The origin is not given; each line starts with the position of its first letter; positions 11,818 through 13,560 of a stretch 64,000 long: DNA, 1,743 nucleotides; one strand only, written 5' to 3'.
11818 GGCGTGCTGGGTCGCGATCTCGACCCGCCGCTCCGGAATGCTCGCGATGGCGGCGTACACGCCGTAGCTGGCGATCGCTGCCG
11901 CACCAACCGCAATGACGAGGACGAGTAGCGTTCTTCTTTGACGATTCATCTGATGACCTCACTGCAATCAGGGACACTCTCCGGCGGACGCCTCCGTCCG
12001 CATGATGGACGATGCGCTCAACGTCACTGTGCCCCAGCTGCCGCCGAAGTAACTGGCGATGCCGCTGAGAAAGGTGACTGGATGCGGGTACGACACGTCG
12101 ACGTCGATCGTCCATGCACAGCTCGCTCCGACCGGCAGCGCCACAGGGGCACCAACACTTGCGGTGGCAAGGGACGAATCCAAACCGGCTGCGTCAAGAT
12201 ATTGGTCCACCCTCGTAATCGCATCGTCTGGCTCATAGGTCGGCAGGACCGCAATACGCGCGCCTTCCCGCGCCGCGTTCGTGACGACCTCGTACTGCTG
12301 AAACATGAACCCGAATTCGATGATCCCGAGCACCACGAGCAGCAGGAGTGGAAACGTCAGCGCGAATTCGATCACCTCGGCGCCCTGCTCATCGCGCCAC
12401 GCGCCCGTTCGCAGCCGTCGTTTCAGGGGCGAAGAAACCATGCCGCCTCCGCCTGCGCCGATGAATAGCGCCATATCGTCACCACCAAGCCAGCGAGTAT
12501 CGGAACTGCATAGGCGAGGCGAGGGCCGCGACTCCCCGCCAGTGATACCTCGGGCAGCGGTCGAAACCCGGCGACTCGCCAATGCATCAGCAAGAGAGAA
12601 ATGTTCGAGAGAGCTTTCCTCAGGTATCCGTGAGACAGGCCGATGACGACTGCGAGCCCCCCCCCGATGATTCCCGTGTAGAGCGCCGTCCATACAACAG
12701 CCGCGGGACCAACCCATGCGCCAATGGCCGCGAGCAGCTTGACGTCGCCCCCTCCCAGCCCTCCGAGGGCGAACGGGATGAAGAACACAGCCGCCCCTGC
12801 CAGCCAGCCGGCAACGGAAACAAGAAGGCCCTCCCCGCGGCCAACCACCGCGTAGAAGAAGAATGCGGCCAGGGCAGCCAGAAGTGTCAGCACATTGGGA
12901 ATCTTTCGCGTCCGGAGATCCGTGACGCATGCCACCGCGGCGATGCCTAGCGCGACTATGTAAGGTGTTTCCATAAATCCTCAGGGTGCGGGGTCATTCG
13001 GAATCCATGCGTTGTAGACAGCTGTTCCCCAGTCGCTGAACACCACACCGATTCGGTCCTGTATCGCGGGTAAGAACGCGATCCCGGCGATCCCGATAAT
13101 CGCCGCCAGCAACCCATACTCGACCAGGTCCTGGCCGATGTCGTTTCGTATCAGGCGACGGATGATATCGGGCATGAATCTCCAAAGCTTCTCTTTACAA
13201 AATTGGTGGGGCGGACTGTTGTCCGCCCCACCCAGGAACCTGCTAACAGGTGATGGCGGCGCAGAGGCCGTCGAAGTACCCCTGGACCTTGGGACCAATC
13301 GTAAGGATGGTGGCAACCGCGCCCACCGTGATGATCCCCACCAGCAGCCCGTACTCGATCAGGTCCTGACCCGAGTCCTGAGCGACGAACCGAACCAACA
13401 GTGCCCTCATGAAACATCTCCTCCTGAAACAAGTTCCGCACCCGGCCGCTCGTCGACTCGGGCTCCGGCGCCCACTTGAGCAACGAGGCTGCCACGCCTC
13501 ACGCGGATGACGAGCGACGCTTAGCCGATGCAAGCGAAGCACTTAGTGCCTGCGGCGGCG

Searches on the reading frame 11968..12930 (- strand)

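Call 62: search_protein_families(library=pfam, proteins=[window:11968-12930:-], max_evalue=0.01)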
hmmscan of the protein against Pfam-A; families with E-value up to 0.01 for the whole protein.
window:11968-12930:- (320 aa): 1 family
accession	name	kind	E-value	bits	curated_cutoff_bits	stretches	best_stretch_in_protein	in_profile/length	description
PF07811.17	TadE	-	1.5e-16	60.6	22.9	1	183-225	1-43/43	TadE-like protein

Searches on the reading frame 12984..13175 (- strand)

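Call 62: search_protein_families(library=pfam, proteins=[window:12984-13175:-], max_evalue=0.01)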
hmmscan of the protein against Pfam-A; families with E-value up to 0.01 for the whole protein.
seq(64 aa): 1 family
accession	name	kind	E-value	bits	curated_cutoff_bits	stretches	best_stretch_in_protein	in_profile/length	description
PF04964.19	Flp_Fap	-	0.0038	17.4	32.2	1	18-52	11-45/46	Flp/Fap pilin component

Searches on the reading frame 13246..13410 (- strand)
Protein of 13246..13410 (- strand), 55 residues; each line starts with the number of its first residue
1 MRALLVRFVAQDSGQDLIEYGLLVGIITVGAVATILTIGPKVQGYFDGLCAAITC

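Call 62: search_protein_families(library=pfam, proteins=[window:13246-13410:-], max_evalue=0.01)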
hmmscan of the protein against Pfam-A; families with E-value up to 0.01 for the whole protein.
seq(55 aa): 1 family
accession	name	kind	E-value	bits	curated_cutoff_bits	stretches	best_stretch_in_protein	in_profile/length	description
PF04964.19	Flp_Fap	-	0.00067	19.9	32.2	1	10-52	3-45/46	Flp/Fap pilin component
